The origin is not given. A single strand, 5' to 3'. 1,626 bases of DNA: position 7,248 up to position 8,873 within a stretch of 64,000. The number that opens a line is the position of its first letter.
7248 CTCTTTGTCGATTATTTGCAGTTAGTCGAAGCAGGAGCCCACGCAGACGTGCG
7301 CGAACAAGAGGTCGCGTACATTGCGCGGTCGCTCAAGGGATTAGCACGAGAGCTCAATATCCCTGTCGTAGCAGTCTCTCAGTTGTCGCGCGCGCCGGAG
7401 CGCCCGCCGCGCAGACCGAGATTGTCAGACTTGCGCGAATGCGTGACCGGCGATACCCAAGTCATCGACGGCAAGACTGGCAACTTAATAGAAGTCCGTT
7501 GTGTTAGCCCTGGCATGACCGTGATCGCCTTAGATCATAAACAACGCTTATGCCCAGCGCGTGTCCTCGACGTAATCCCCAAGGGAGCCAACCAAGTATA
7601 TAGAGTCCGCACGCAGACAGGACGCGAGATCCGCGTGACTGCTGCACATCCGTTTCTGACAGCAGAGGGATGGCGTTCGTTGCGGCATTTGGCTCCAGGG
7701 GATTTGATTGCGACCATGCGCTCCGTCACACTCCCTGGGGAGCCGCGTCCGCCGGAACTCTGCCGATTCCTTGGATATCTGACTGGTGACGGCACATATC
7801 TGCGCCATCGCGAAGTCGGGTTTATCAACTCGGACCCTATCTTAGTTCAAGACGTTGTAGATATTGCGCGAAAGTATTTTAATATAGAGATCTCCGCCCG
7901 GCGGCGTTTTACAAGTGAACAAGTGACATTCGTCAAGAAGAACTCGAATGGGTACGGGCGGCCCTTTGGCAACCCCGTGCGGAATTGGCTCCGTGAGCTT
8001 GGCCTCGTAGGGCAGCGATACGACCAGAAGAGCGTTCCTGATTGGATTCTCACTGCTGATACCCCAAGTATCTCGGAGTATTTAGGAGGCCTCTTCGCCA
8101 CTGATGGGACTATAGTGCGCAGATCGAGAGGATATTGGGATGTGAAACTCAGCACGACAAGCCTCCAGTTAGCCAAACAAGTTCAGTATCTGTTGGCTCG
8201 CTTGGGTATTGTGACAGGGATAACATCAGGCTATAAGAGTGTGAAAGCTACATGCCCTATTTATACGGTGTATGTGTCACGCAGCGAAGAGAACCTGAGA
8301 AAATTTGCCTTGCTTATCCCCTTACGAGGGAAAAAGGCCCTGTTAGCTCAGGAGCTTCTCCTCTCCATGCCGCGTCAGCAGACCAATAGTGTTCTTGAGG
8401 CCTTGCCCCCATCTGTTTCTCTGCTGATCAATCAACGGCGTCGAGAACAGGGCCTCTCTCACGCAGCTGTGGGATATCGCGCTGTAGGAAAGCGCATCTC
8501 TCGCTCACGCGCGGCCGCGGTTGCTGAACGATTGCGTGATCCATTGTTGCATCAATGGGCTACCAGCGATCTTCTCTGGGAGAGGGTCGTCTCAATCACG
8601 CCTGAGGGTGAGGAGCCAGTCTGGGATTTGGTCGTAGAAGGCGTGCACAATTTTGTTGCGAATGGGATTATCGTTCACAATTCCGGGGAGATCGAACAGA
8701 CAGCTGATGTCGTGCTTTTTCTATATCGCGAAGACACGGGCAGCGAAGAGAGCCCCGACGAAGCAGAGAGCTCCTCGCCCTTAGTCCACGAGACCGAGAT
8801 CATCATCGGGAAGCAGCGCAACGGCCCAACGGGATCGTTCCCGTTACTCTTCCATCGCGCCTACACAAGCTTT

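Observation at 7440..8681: Full-length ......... intein in dnaB at the conserved SDLRE|SG site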

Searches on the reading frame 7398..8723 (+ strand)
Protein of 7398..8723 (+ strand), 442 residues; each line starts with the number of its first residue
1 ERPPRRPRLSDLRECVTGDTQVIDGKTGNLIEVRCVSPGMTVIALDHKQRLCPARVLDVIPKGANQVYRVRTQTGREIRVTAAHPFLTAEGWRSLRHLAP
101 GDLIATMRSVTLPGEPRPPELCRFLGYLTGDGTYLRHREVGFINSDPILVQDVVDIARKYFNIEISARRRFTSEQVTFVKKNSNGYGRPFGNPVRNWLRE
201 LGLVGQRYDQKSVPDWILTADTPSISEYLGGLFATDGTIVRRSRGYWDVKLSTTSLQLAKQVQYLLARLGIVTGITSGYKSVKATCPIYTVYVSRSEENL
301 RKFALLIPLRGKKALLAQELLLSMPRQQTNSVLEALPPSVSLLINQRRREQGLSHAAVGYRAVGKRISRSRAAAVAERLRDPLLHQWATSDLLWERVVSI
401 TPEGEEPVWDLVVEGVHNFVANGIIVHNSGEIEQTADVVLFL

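Call 3: search_protein_families(library=pfam, proteins=[window:7440-8681:+], max_evalue=0.01)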
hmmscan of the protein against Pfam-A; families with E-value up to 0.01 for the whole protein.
window:7440-8681:+ (414 aa): 3 families
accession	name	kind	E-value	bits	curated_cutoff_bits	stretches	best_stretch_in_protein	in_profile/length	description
PF14890.11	Intein_splicing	-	1.8e-22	80.2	35.8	1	24-414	19-155/155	Intein splicing domain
PF14528.11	LAGLIDADG_3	-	1.5e-17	64.1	22.5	1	212-293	4-81/82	LAGLIDADG-like domain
PF01079.26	Hint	-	0.0055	16.8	29.7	0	1-75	13-89/213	Hint module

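Call 4: search_solved_structures(query=window:7440-8681:+, max_evalue=0.01, show_alignments=3)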
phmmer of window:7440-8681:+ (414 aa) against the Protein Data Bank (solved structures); distinct sequences matched with E-value up to 0.01: 21.
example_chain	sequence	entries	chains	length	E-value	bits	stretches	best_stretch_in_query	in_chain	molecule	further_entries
4o1r_A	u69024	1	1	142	1.9e-18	69.9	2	374-414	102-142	Replicative DNA helicase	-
1mi8_A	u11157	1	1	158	4.3e-18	68.7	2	367-413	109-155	DnaB intein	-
6frh_A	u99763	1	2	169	6.1e-17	64.9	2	368-413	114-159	Replicative DNA helicase,Replicative DNA helicase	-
6frg_A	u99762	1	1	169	6.1e-17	64.9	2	368-413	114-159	Replicative DNA helicase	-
6fre_A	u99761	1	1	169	1.5e-15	60.4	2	368-413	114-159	Replicative DNA helicase,Replicative DNA helicase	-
2imz_A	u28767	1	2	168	3.2e-09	39.5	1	356-414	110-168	Endonuclease PI-MtuI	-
7qsu_A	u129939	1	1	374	3.4e-09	39.4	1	51-296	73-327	V-ATPase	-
7qss_A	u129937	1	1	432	6.9e-09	38.4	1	51-296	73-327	V-type ATP synthase alpha chain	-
6rpq_A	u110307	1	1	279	3.3e-08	36.2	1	51-94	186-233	Ubiquitin-like protein SMT3,1108aa long hypothetical cell division control protein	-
6rpp_A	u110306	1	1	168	7.8e-07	31.6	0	379-413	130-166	Cell division control protein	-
3ifj_A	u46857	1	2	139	7.3e-06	28.5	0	1-94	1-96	Endonuclease PI-MtuI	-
2in9_A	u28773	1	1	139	1e-05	28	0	1-94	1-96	Endonuclease PI-MtuI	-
2in0_A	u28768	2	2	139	1.4e-05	27.6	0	1-94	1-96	Endonuclease PI-MtuI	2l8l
3igd_A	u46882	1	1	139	1.6e-05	27.4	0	1-94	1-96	Endonuclease PI-MtuI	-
2cw7_A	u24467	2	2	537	2.2e-05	26.8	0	50-102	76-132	Endonuclease PI-PkoII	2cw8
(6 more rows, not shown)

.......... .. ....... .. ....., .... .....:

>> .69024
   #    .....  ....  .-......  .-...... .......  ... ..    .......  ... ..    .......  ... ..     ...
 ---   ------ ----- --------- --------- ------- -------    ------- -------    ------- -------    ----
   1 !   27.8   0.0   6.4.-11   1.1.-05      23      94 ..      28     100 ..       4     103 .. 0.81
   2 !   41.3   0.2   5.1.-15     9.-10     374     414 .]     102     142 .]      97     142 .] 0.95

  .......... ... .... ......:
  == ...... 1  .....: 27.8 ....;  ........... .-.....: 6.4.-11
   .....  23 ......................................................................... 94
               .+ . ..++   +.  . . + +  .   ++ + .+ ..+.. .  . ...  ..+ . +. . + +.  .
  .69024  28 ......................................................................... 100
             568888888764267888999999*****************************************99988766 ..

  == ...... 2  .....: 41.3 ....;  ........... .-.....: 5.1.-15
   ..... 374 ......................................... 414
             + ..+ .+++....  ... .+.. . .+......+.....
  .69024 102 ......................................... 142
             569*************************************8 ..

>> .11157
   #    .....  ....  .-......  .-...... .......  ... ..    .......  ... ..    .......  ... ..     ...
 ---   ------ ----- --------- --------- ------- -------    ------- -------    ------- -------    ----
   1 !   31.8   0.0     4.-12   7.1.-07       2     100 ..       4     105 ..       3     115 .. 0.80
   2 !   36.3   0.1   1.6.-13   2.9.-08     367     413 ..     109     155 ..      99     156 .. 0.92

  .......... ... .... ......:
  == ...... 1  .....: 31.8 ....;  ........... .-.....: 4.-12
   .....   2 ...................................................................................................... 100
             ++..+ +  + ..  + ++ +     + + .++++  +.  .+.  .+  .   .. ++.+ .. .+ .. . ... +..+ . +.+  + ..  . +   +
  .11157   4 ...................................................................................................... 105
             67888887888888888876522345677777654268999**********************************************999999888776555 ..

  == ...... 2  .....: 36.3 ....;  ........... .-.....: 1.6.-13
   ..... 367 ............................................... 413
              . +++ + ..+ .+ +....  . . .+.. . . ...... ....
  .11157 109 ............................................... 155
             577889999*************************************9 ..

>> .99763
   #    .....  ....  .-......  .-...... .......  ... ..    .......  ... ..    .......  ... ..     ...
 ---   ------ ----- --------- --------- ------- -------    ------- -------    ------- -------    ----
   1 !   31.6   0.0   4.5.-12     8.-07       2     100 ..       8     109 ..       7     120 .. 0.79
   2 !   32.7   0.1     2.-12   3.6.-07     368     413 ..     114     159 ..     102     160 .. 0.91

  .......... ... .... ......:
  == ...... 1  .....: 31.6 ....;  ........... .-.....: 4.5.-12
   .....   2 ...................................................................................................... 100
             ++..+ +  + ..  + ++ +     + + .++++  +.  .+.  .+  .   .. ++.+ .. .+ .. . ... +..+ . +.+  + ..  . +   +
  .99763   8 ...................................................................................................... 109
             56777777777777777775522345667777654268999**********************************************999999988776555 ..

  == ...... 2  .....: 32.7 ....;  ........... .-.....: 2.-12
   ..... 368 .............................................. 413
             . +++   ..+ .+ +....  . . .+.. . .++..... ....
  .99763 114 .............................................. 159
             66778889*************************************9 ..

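Call 6: find_homologous_proteins(query=window:7440-8681:+, max_evalue=0.00001)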
Query window:7440-8681:+ (414 aa): 15 proteins with E <= 0.00001 among 8000 candidates.
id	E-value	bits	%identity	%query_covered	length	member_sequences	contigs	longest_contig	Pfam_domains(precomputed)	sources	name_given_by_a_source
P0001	1.1e-90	323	41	100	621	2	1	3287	PF03796.22,PF14528.12,PF14890.12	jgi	jgi:replicative DNA helicase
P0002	5.8e-90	320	42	100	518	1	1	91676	PF03796.22,PF14528.12,PF14890.12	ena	-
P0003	1.5e-86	309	41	100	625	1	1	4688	PF03796.22,PF14528.12,PF14890.12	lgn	-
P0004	1.1e-83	300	42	100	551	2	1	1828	PF03796.22,PF14528.12,PF14890.12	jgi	-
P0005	2.3e-83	299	41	100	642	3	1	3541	PF03796.22,PF14528.12,PF13481.13,PF14890.12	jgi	jgi:replicative DNA helicase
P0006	1.6e-78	283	41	93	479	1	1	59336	PF03796.22,PF14528.12,PF14890.12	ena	-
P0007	6.1e-72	261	72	24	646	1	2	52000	PF03796.22,PF00772.27,PF13481.13,PF14890.12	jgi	jgi:replicative DNA helicase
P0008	2.7e-67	246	84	23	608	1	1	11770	PF03796.22,PF00772.27,PF13481.13,PF14890.12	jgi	-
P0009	2.0e-63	233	85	25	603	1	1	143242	PF03796.22,PF00772.27,PF13481.13,PF14890.12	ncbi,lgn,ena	-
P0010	3.9e-46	176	42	50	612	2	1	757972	PF03796.22,PF00772.27,PF13481.13,PF14890.12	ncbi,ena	-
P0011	2.3e-36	144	31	100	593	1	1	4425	PF22769.2,PF14528.12,PF14890.12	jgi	jgi:deoxycytidine triphosphate deaminase/intein/homing endonuclease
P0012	1.4e-31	128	29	100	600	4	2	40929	PF22769.2,PF14528.12,PF14890.12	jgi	jgi:deoxycytidine triphosphate deaminase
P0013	3.2e-15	74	51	10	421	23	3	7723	PF22769.2,PF14890.12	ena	-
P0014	3.2e-15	74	63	8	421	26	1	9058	PF22769.2,PF14890.12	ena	-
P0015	1.1e-8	53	29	25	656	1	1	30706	PF01458.24,PF19295.6,PF14890.12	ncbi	-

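Call 11: list_cluster_members(proteins=[P0009, P0010, P0008, P0007, P0002])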
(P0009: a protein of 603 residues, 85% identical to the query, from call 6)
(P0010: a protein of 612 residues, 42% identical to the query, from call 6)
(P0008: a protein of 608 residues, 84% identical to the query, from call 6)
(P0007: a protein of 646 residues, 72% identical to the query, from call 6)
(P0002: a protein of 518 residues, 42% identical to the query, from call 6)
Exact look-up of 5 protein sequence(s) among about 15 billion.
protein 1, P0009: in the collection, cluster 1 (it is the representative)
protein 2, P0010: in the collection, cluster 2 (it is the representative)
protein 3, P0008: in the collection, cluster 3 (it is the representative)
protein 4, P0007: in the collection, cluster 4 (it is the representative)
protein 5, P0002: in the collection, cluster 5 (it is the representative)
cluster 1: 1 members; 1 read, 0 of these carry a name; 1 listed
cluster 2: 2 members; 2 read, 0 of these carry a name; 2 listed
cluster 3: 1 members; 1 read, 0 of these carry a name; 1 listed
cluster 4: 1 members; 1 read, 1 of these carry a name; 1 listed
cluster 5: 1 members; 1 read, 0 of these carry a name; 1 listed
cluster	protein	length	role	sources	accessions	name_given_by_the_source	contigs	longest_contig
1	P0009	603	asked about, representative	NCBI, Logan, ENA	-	-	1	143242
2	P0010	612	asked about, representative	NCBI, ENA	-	-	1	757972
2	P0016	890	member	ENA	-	-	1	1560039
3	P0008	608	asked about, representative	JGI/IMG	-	-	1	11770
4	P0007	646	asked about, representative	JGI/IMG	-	replicative DNA helicase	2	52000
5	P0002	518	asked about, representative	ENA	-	-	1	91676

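Call 18: search_protein_representatives(protein=window:7440-8681:+)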
Query: 414 residues. Proteins with E-value up to 0.001 (for the whole library): 10288; up to 1e-10: 3561; up to 1e-30: 494. The best 150 are listed.
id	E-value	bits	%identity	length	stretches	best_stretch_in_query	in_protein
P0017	3.3e-180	615.8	73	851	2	1-306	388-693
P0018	2.1e-111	389.2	37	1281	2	1-414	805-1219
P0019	1.4e-106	373.4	39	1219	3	1-414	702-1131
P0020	7.7e-97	341.3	41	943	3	1-414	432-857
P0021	6.1e-93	328.4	35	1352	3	1-414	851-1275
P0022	6.4e-93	328.4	43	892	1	1-414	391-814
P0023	2.1e-89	316.8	37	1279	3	1-414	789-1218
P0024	3.7e-89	316.0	42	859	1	1-414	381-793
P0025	1.2e-86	307.7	44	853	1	1-414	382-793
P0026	3.9e-86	306.0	42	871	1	1-414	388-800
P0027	3.4e-85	302.9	40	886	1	1-414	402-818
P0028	7.0e-85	301.9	44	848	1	1-414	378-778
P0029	4.6e-84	299.2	39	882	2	1-414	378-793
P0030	2.9e-82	293.3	34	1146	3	1-414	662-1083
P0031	4.8e-82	292.5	42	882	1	1-414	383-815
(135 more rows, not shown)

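Call 20: search_solved_structures(query=window:7398-8723:+, max_evalue=1e-8, show_alignments=5)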
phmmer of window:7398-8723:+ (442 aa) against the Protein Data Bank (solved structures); distinct sequences matched with E-value up to 1e-8: 8.
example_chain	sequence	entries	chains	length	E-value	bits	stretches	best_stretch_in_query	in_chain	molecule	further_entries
1mi8_A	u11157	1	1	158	1.7e-18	70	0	381-429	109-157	DnaB intein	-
4o1r_A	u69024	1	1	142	2.1e-18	69.7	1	388-428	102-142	Replicative DNA helicase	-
6frh_A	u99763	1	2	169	3.5e-18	68.9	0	382-432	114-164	Replicative DNA helicase,Replicative DNA helicase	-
6frg_A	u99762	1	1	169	3.7e-18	68.9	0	382-432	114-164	Replicative DNA helicase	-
6fre_A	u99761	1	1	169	8.9e-17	64.3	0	382-432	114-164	Replicative DNA helicase,Replicative DNA helicase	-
2imz_A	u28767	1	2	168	3.7e-09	39.2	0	370-428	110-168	Endonuclease PI-MtuI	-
7qsu_A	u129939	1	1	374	3.9e-09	39.1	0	65-310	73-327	V-ATPase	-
7qss_A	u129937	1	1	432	8.2e-09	38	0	65-310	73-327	V-type ATP synthase alpha chain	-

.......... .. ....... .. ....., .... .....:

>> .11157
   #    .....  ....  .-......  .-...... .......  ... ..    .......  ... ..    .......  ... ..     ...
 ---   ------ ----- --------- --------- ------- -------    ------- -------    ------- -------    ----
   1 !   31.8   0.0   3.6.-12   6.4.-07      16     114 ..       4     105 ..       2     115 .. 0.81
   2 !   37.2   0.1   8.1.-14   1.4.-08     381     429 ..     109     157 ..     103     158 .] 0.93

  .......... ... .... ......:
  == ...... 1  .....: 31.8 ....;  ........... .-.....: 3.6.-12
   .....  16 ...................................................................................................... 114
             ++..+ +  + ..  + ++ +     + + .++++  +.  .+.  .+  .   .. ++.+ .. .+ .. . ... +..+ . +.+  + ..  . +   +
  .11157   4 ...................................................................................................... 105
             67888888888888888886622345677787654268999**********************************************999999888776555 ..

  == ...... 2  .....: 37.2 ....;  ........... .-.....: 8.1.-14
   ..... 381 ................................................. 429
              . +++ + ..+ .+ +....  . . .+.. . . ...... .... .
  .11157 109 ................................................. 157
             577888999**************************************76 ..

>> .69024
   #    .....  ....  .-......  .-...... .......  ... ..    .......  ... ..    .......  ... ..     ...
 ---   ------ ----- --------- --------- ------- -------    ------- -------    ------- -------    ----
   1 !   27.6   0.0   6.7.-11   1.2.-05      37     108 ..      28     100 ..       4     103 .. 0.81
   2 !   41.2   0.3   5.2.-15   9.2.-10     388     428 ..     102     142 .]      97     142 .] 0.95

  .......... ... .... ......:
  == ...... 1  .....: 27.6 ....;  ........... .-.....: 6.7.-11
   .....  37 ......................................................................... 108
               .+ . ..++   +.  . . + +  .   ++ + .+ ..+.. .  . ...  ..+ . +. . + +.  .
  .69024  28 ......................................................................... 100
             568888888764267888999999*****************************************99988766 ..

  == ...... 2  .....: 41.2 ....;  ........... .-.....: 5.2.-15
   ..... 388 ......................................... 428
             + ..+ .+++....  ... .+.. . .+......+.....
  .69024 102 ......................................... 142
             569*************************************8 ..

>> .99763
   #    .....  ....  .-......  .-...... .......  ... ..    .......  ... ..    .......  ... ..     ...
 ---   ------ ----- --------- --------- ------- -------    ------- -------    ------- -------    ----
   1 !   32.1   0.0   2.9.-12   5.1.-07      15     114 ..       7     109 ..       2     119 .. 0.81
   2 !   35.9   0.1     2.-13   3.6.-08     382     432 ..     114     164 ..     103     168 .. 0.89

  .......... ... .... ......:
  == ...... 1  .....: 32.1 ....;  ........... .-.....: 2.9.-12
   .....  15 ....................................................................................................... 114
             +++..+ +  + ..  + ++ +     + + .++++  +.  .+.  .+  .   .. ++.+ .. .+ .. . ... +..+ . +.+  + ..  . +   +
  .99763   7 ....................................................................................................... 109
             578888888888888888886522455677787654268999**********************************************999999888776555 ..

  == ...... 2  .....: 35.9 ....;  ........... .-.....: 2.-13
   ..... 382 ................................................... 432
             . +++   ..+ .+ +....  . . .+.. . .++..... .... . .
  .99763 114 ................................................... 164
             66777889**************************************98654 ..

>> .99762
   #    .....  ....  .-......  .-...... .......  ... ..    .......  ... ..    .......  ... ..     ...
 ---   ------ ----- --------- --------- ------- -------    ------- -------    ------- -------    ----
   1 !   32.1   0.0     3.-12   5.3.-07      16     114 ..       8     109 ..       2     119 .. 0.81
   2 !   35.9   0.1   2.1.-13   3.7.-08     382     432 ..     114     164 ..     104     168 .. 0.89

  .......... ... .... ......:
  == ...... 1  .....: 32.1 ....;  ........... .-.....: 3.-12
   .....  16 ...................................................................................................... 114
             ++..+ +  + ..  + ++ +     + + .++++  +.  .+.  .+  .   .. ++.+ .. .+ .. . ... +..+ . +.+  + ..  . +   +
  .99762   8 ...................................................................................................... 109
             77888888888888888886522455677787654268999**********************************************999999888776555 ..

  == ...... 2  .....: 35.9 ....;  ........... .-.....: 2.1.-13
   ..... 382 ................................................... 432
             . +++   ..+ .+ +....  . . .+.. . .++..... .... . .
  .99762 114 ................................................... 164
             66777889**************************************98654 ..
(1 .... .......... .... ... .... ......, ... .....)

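Call 39: predict_structure(alignment_id=A1)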
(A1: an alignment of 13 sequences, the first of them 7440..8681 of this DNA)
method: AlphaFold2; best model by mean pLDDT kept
length: 414 residues; sequences in the alignment: 13
mean_pLDDT: 90.8   pTM: 0.90
mean pLDDT of the five models: 90.8, 90.0, 89.3, 89.1, 88.6
residues with pLDDT >= 90: 301; 70-90: 94; 50-70: 13; < 50: 6
segments of 3 or more residues with pLDDT < 50: 171-175
pLDDT, mean of each block of 10 residues (from residue 1): 93 92 96 94 96 97 96 96 97 90 96 89 82 95 91 83 69 61 88 89 94 98 92 92 95 95 88 93 91 97 93 65 93 93 87 90 94 94 97 96 95 93
secondary structure, 60 per line:
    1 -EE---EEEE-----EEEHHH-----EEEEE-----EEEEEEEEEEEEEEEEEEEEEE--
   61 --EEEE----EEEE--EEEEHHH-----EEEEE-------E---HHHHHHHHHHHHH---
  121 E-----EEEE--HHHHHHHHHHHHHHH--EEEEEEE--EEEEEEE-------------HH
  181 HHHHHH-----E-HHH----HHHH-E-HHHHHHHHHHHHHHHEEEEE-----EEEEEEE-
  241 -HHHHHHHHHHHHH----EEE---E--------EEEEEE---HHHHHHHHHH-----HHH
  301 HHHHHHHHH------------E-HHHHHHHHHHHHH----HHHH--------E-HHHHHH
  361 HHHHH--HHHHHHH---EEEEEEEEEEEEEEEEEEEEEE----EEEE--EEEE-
elements in order: E7-10 E16-18 E27-31 E37-58 E63-66 E71-74 E77-80 E89-93 H105-117 E127-130 H133-147 E150-156 E159-165 H179-186 H201-204 H208-222 E223-227 E233-239 H242-254 E259-261 E274-279 H283-292 H298-309 H324-336 H341-344 H355-365 H368-374 E378-399 E404-407 E410-413
